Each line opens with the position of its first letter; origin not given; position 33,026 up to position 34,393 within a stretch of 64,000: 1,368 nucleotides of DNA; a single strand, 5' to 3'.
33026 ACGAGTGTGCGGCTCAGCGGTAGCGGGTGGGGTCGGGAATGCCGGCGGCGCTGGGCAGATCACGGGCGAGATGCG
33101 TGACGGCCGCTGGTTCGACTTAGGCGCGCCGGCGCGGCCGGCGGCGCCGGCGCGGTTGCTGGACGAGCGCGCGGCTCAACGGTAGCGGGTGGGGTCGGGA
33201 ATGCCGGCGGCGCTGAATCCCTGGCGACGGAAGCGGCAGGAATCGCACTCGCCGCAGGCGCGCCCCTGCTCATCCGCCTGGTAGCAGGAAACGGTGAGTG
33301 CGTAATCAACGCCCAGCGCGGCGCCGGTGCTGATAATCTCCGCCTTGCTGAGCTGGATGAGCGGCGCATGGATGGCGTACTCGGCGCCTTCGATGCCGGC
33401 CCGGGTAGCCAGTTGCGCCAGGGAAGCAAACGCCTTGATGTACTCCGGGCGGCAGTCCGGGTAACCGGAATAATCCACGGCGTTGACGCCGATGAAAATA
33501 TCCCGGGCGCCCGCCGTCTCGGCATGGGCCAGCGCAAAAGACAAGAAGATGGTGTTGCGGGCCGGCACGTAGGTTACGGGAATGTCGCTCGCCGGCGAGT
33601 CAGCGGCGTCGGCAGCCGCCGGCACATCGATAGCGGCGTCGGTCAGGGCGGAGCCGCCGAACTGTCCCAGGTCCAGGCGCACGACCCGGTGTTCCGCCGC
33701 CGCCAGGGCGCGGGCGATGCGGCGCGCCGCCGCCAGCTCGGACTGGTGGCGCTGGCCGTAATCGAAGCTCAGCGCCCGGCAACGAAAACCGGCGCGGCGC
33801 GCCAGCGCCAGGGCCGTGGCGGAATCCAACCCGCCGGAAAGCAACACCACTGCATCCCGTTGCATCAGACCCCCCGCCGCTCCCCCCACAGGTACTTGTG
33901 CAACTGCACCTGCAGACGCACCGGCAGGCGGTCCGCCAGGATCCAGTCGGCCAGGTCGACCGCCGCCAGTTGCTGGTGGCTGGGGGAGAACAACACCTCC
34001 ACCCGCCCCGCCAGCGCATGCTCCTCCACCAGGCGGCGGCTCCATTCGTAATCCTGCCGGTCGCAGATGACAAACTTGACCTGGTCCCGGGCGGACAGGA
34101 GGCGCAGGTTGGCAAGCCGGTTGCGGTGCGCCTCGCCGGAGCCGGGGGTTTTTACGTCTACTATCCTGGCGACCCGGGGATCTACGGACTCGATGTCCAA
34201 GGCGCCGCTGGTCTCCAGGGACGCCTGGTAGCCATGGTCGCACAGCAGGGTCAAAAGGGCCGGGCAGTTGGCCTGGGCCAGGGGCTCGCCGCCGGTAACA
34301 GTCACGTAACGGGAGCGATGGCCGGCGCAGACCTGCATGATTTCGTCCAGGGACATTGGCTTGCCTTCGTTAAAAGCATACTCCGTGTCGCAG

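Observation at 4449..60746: Recurrent tandem duplication of gene boundaries across the window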

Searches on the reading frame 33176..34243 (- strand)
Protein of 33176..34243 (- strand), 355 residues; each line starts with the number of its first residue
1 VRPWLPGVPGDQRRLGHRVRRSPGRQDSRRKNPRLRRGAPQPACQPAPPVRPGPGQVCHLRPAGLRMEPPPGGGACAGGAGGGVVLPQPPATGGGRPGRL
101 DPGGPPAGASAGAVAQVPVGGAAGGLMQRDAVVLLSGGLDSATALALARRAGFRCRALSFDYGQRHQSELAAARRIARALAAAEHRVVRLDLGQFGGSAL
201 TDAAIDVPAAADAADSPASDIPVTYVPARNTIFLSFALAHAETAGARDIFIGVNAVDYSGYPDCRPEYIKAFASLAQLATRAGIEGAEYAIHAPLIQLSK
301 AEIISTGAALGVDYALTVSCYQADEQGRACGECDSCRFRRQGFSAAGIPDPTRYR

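Call 5: search_protein_families(library=ncbifam, proteins=[window:33176-34243:-])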
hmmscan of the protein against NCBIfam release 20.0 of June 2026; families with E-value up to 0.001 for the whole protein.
window:33176-34243:- (355 aa): 4 families
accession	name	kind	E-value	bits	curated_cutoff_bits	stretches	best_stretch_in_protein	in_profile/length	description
TIGR00364.1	TIGR00364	equivalog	4e-59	199.6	150.3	1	131-339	1-201/201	7-cyano-7-deazaguanine synthase QueC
NF008317.0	PRK11106.1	equivalog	2.5e-39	135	378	1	129-344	2-211/231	7-cyano-7-deazaguanine synthase QueC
TIGR00342.1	TIGR00342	equivalog_domain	5.3e-06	25.8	264.5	1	127-179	171-221/373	tRNA uracil 4-sulfurtransferase ThiI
NF041925.1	QatC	equivalog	0.00019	20.4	280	0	292-355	254-327/398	Qat anti-phage system QueC-like protein QatC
